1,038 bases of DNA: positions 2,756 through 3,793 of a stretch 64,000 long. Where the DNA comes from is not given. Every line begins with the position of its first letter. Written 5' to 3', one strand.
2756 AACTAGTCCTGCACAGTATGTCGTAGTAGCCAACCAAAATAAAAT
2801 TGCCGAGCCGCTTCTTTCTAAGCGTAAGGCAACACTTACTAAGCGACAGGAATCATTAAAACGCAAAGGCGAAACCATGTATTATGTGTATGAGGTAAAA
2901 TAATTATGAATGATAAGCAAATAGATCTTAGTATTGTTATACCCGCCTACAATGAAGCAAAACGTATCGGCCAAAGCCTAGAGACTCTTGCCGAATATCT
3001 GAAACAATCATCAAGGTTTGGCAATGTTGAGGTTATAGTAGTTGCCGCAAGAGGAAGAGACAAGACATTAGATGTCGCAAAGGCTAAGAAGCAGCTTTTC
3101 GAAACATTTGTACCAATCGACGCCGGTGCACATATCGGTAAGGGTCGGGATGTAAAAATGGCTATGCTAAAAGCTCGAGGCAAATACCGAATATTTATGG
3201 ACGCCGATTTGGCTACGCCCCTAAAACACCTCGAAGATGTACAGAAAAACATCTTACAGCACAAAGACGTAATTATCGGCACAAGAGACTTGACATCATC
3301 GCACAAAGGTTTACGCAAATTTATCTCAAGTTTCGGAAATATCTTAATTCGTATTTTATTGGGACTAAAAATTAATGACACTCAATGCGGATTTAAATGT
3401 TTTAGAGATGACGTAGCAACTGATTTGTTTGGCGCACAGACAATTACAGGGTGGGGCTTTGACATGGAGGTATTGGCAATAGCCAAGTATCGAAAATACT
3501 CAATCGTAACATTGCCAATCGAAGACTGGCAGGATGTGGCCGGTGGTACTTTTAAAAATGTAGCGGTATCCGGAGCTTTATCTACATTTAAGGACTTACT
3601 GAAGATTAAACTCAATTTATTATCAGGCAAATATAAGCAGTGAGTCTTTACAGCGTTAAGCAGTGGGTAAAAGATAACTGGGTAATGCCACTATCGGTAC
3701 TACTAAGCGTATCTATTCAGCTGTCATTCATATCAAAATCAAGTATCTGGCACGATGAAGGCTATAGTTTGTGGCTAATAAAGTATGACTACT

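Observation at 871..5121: Translationally coupled GtrA - GT39 - GT2 - GT39 module: a candidate lipid-carrier-dependent O-glycosylation system with two PMT-like paralogs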

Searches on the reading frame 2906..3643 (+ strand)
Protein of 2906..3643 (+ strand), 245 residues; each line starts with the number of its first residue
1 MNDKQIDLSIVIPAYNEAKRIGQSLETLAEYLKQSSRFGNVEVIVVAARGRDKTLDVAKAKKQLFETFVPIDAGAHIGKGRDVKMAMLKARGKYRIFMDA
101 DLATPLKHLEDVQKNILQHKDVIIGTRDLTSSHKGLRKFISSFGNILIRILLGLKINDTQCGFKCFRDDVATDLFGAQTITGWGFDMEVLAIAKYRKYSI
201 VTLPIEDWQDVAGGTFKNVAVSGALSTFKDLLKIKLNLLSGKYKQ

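Call 8: search_protein_families(library=pfam, proteins=[window:2906-3643:+], max_evalue=0.01)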
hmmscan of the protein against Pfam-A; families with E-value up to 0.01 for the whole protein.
window:2906-3643:+ (245 aa): 2 families
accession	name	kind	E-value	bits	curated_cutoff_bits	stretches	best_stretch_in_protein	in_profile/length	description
PF00535.33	Glycos_transf_2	-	8e-20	71.9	23.3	1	9-174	1-167/168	Glycosyl transferase family 2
PF13641.12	Glyco_tranf_2_3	-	2.1e-06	28.4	27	1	8-127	3-122/230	Glycosyltransferase like family 2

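Call 9: search_protein_families(library=ncbifam, proteins=[window:2906-3643:+], max_evalue=0.01)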
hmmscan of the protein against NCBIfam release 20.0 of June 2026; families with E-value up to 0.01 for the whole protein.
window:2906-3643:+ (245 aa): 16 families
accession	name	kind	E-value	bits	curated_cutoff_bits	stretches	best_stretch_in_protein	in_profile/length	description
TIGR04283.1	glyco_like_mftF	equivalog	3.2e-12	46.5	182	1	8-135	1-115/221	TIGR04283 family arsenosugar biosynthesis glycosyltransferase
NF041391.1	DPhHxTase_Halo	equivalog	3.2e-11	42.6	375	1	14-232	3-206/213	dolichyl-phosphate hexose transferase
NF047588.1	GlcsyltransPgfSStrep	equivalog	2.7e-10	39.9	500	1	7-167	2-160/308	glycosyltransferase PgfS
TIGR04182.1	glyco_TIGR04182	equivalog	7e-10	38.8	325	1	7-206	1-189/293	S-layer glycoprotein N-glycosyltransferase AglJ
NF010496.0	PRK13915.1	equivalog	2.6e-09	36.6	262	1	5-108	30-133/307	glucosyl-3-phosphoglycerate synthase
NF041875.1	EPS_EpsD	equivalog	1.6e-08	34.3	370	1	8-126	1-115/325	exopolysaccharide biosynthesis glycosyltransferase EpsD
NF058614.1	PPMAGASynPpgS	equivalog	4.8e-08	32.7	370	1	7-206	1-195/226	polyprenyl-phospho-N-acetylgalactosaminyl synthase PpgS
NF007986.1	PRK10714.1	equivalog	8.5e-08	31.6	529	1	7-171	7-169/316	undecaprenyl-phosphate 4-deoxy-4-formamido-L-arabinose transferase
TIGR03937.1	PgaC_IcaA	equivalog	1.1e-07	31.2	422.3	1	7-102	46-136/407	poly-beta-1,6-N-acetyl-D-glucosamine synthase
NF038302.1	EPS_HpsE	equivalog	4.5e-07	29.1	300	1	6-104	1-99/307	hormogonium polysaccharide biosynthesis glycosyltransferase HpsE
NF007482.0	PRK10073.1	equivalog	4.3e-06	26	423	1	2-101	2-95/334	glycosyltransferase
TIGR03111.1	glyc2_xrt_Gpos1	hypoth_equivalog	6.6e-06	25.2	363.95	1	7-114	50-154/439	TIGR03111 family XrtG-associated glycosyltransferase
NF047683.1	TeichurnBiosyTuaG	equivalog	1.5e-05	24.8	400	1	1-120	1-114/252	teichuronic acid biosynthesis protein TuaG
TIGR03469.1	HpnB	hypoth_equivalog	4.1e-05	22.8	379.25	1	8-63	46-97/386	hopene-associated glycosyltransferase HpnB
NF045692.1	OglycostaseCruG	equivalog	0.00032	19.7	600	1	7-63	42-93/386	2'-O-glycosyltransferase CruG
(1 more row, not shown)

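Call 12: search_solved_structures(query=window:2906-3643:+, max_evalue=0.01, show_alignments=2)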
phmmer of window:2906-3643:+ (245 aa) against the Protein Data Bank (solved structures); distinct sequences matched with E-value up to 0.01: 8.
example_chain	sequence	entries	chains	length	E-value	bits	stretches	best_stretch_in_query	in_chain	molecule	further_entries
5mlz_A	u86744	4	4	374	1.2e-05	28.4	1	6-198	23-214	Dolichol monophosphate mannose synthase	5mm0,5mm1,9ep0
5tze_C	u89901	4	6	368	0.00012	25.1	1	8-123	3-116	Glycosyl transferase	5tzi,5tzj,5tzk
5tz8_A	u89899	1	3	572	0.00022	24.3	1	8-123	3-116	Glycosyl transferase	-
5eke_A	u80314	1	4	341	0.0011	22.1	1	4-157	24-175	Uncharacterized glycosyltransferase sll0501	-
5ekp_C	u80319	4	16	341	0.0011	22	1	4-157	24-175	Uncharacterized glycosyltransferase sll0501 | Glycosyltransferase sll0501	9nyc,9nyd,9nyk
9nye_A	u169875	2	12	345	0.0011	22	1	4-157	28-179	Glycosyltransferase sll0501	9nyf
9bhc_C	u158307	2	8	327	0.003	20.6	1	8-171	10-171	Undecaprenyl-phosphate 4-deoxy-4-formamido-L-arabinose transferase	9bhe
8vxh_A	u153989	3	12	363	0.0039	20.2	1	8-171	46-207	Undecaprenyl-phosphate 4-deoxy-4-formamido-L-arabinose transferase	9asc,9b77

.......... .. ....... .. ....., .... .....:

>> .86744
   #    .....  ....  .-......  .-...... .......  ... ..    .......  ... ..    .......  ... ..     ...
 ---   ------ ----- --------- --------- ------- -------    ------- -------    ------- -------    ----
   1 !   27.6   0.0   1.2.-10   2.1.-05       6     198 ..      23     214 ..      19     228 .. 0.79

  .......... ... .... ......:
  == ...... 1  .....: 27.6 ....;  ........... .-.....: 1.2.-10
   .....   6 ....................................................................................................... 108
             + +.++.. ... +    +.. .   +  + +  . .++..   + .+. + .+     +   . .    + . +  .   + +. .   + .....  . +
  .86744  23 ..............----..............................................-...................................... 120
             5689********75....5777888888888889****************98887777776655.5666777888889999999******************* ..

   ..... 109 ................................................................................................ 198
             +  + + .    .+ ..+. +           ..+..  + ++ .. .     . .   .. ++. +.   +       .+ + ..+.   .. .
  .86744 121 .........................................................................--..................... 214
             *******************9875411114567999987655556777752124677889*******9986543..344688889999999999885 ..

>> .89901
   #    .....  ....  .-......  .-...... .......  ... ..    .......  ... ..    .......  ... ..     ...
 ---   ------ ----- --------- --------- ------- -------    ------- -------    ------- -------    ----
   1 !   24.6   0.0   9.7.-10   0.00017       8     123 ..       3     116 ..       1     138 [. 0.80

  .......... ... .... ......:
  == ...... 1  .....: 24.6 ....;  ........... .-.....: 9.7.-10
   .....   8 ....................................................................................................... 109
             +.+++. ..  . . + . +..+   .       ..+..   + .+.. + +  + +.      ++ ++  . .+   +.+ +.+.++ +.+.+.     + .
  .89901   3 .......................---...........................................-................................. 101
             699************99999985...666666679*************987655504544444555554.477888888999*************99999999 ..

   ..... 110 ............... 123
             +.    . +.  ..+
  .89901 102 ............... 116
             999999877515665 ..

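Call 69: find_homologous_proteins(query=window:2906-3643:+, max_evalue=0.00001)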
Query window:2906-3643:+ (245 aa): 1178 proteins with E <= 0.00001 among 2010 candidates; the best 120 are listed.
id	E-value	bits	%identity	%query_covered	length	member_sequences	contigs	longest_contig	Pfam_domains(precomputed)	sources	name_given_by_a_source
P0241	4.7e-156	535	100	100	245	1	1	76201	PF13641.13,PF00535.33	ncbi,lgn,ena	-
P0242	5.9e-114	398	72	100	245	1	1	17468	PF13641.13,PF00535.33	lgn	-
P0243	1.8e-113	396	74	100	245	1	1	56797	PF13641.13,PF03452.21,PF00535.33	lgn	-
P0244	6.0e-110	384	71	99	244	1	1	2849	PF13641.13,PF00535.33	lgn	-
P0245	3.0e-109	382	71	100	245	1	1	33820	PF13641.13,PF00535.33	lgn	-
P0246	1.9e-106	373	70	98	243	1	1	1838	PF13641.13,PF00535.33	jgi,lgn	-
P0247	3.8e-104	365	71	98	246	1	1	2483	PF13641.13,PF00535.33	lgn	-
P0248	7.9e-103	361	69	99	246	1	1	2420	PF13641.13,PF00535.33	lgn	-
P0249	2.0e-101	357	68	98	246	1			PF13641.13,PF00535.33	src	-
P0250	4.8e-100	352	68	99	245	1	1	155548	PF13641.13,PF00535.33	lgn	-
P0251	4.7e-99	349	67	97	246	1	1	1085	PF13641.13,PF00535.33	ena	-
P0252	8.4e-92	325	64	98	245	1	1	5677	PF13641.13,PF00535.33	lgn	-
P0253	3.2e-89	317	63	99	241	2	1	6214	PF00535.33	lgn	-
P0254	1.0e-88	315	63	95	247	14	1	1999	PF13641.13,PF00535.33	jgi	-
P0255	1.8e-88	314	62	97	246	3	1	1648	PF13641.13,PF00535.33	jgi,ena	-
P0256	2.4e-88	314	61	97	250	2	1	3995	PF13641.13,PF00535.33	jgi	jgi:dolichyl-phosphate beta-glucosyltransferase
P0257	3.8e-88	313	64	95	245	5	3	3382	PF13641.13,PF00535.33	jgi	jgi:dolichyl-phosphate beta-glucosyltransferase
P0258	4.6e-88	313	62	97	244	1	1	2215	PF13641.13,PF00535.33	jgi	jgi:glycosyltransferase involved in cell wall biosynthesis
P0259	5.8e-88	313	62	96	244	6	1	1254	PF13641.13,PF00535.33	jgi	jgi:dolichyl-phosphate beta-glucosyltransferase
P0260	5.9e-88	313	61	100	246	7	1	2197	PF13641.13,PF00535.33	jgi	jgi:dolichyl-phosphate beta-glucosyltransferase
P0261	6.5e-88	312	63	98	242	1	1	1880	PF13641.13,PF00535.33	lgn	-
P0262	9.7e-88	312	60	100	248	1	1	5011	PF13641.13,PF00535.33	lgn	-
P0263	1.2e-87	311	62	95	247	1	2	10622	PF13641.13,PF00535.33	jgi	jgi:dolichyl-phosphate beta-glucosyltransferase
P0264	1.5e-87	311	62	97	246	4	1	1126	PF13641.13,PF00535.33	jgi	-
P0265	1.6e-87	311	63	95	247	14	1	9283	PF13641.13,PF00535.33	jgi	jgi:dolichyl-phosphate beta-glucosyltransferase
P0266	2.1e-87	311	63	98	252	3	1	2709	PF13641.13,PF00535.33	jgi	jgi:dolichyl-phosphate beta-glucosyltransferase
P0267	3.2e-87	310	62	95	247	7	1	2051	PF13641.13,PF00535.33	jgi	-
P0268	3.7e-87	310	62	95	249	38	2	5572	PF13641.13,PF00535.33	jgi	jgi:dolichyl-phosphate beta-glucosyltransferase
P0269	3.8e-87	310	62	95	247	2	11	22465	PF13641.13,PF00535.33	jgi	jgi:dolichyl-phosphate beta-glucosyltransferase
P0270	5.2e-87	309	62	95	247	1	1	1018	PF13641.13,PF00535.33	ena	-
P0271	9.6e-87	309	58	100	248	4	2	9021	PF13641.13,PF00535.33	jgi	-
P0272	9.7e-87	309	62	93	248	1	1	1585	PF13641.13,PF00535.33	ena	-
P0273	1.1e-86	308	59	100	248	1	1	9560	PF13641.13,PF00535.33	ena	-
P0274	1.8e-86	308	59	97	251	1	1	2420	PF13641.13,PF00535.33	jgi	-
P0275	2.4e-86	307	60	100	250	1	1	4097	PF13641.13,PF00535.33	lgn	-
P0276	2.7e-86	307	62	97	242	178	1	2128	PF13641.13,PF00535.33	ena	-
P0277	3.2e-86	307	63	96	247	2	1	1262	PF13641.13,PF00535.33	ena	-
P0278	2.3e-85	304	63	95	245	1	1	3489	PF13641.13,PF00535.33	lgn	-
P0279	7.5e-85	302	61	98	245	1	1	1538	PF13641.13,PF00535.33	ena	-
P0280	1.4e-84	301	61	98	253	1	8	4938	PF00535.33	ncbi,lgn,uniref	ncbi:glycosyltransferase [Rhodohalobacter sp.]|uniref:glycosyltransferase n=1 Tax=Rhodohalobacter sp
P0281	3.5e-84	300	59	97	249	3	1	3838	PF13641.13,PF00535.33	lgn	-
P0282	2.4e-83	297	59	98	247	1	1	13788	PF13641.13,PF00535.33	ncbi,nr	ncbi:glycosyltransferase [Candidatus Microgenomates bacterium]|nr:glycosyltransferase [Candidatus Mi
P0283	3.5e-83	297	58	97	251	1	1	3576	PF13641.13,PF00535.33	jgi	-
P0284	5.4e-81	290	58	98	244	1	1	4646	PF13641.13,PF00535.33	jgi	jgi:dolichyl-phosphate beta-glucosyltransferase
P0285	5.6e-81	290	58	97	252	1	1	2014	PF13641.13,PF00535.33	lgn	-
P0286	9.9e-81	289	57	100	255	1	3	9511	PF13641.13,PF00535.33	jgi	jgi:dolichyl-phosphate beta-glucosyltransferase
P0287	3.5e-80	287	58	100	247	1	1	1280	PF00535.33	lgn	-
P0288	1.4e-79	285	57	98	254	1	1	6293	PF00535.33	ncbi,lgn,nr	ncbi:MAG TPA: glycosyltransferase [Candidatus Saccharimonadales bacterium]|nr:glycosyltransferase [C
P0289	5.4e-79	283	59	98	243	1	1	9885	PF13641.13,PF00535.33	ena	-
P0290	2.7e-78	281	59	98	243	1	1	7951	PF13641.13,PF00535.33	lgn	-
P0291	5.9e-78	280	57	98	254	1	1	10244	PF00535.33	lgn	-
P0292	2.8e-77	278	56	99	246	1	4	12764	PF13641.13,PF00535.33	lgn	-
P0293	2.8e-77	278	56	98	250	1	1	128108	PF13641.13,PF00535.33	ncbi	-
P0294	3.0e-77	277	57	99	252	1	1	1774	PF00535.33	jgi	jgi:glycosyltransferase involved in cell wall biosynthesis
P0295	1.8e-76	275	69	74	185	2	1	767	PF00535.33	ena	-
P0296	2.7e-76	274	60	85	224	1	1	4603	PF00535.33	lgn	-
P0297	4.7e-76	274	56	97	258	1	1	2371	PF13641.13,PF00535.33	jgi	jgi:dolichyl-phosphate beta-glucosyltransferase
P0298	1.6e-74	269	56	97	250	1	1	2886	PF13641.13,PF00535.33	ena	-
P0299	2.9e-71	258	54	98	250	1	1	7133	PF13641.13,PF00535.33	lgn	-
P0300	6.3e-71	257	53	100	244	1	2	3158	PF13641.13,PF00535.33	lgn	-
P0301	1.0e-70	256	51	99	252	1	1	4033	PF13641.13,PF00535.33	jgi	jgi:dolichyl-phosphate beta-glucosyltransferase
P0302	1.8e-70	255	51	98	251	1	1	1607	PF13641.13,PF00535.33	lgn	-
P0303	2.6e-70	255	51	98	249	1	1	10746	PF00535.33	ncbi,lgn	-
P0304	3.7e-70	254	52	98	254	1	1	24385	PF13641.13,PF00535.33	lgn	-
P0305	3.1e-69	251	51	98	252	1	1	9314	PF13641.13,PF00535.33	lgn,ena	-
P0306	7.8e-68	247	74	65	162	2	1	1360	PF00535.33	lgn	-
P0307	1.7e-67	246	53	98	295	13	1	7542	PF00535.33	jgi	jgi:dolichyl-phosphate beta-glucosyltransferase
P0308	3.8e-67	244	53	98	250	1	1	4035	PF00535.33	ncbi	-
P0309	6.1e-67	244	51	98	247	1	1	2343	PF00535.33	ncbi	-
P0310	1.1e-66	243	52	100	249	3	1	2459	PF13641.13,PF00535.33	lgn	-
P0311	8.7e-66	240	49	98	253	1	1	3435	PF00535.33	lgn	-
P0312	1.1e-65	240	48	99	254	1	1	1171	PF13641.13,PF00535.33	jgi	jgi:dolichyl-phosphate beta-glucosyltransferase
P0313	1.2e-65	240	51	98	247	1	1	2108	PF13641.13,PF00535.33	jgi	jgi:dolichyl-phosphate beta-glucosyltransferase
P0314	1.3e-65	239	51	98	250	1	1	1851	PF00535.33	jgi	jgi:glycosyltransferase involved in cell wall biosynthesis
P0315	2.4e-65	239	50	99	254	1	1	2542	PF13641.13,PF00535.33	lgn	-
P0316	5.5e-65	237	50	99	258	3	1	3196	PF13641.13,PF00535.33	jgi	jgi:dolichyl-phosphate beta-glucosyltransferase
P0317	6.6e-65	237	52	98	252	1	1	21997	PF10111.15,PF13641.13,PF00535.33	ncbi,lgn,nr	ncbi:MAG: glycosyltransferase [bacterium]|nr:glycosyltransferase [bacterium]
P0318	6.7e-65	237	52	99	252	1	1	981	PF00535.33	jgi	jgi:dolichyl-phosphate beta-glucosyltransferase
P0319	9.0e-65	237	48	98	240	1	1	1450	PF00535.33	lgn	-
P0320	9.8e-65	237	70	64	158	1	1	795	PF00535.33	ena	-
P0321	1.2e-64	236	51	99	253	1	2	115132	PF13641.13,PF00535.33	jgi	jgi:dolichyl-phosphate beta-glucosyltransferase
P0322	1.4e-64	236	51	98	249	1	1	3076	PF10111.15,PF13641.13,PF00535.33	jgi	jgi:dolichyl-phosphate beta-glucosyltransferase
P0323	1.4e-64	236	50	96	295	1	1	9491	PF00535.33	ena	-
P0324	5.1e-64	234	49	98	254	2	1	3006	PF13641.13,PF00535.33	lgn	-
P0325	8.8e-64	233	50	100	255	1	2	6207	PF00535.33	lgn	-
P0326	1.1e-63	233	50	98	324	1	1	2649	PF13641.13,PF00535.33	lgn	-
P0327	1.1e-63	233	51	98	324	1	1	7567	PF00535.33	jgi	jgi:dolichyl-phosphate beta-glucosyltransferase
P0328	1.6e-63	233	49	98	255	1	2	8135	PF00535.33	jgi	jgi:dolichyl-phosphate beta-glucosyltransferase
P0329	1.7e-63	232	50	100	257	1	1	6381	PF00535.33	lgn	-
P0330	2.0e-63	232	49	98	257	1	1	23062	PF00535.33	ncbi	-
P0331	2.3e-63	232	52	99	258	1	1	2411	PF13641.13,PF00535.33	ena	-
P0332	2.9e-63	232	52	96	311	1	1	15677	PF00535.33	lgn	-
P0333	4.0e-63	231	51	100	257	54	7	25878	PF10111.15,PF00535.33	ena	-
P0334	6.1e-63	231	51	97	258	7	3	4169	PF13641.13,PF00535.33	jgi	jgi:dolichyl-phosphate beta-glucosyltransferase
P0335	7.0e-63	230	49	100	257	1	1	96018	PF00535.33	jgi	jgi:dolichyl-phosphate beta-glucosyltransferase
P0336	7.2e-63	230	49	98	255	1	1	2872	PF13641.13,PF00535.33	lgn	-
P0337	1.1e-62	230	49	98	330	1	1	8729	PF13641.13,PF00535.33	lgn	-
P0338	1.3e-62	230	52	96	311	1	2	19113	PF00535.33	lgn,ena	-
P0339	2.3e-62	229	49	99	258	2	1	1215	PF13641.13,PF00535.33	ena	-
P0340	2.5e-62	229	49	100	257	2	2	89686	PF10111.15,PF00535.33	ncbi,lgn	-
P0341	2.5e-62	229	46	100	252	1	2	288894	PF13641.13,PF00535.33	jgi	jgi:dolichyl-phosphate beta-glucosyltransferase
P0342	3.0e-62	228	48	99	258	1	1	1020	PF13641.13,PF00535.33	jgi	-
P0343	3.5e-62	228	47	100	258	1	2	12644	PF13641.13,PF00535.33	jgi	jgi:dolichyl-phosphate beta-glucosyltransferase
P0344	4.3e-62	228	49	98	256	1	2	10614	PF13641.13,PF00535.33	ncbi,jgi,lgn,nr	ncbi:glycosyltransferase [Candidatus Saccharibacteria bacterium]|nr:glycosyltransferase [Candidatus 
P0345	4.5e-62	228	49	99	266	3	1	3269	PF00535.33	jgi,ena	jgi:dolichyl-phosphate beta-glucosyltransferase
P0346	6.9e-62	227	48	97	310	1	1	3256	PF13641.13,PF00535.33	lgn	-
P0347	8.0e-62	227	50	100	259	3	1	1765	PF10111.15,PF00535.33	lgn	-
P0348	9.7e-62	227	49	98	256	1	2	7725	PF00535.33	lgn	-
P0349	1.1e-61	227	51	97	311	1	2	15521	PF00535.33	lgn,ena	-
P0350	1.2e-61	226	47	98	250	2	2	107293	PF13641.13,PF00535.33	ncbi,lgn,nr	ncbi:glycosyltransferase [Candidatus Saccharibacteria bacterium]|nr:glycosyltransferase [Candidatus 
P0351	2.3e-61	226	48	99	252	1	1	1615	PF13641.13,PF00535.33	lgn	-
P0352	2.4e-61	225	50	99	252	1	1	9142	PF00535.33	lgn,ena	-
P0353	2.9e-61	225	50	96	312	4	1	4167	PF00535.33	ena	-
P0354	2.9e-61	225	48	100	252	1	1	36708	PF00535.33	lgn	-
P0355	3.1e-61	225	48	99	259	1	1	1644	PF13641.13,PF00535.33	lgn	-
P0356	4.0e-61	225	48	98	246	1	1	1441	PF13641.13,PF00535.33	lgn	-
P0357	4.3e-61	225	49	100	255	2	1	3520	PF13641.13,PF00535.33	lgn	-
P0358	4.4e-61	225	49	98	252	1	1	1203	PF00535.33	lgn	-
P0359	4.4e-61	225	49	97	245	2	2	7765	PF13641.13,PF00535.33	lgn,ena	-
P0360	4.5e-61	225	51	98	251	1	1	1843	PF00535.33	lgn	-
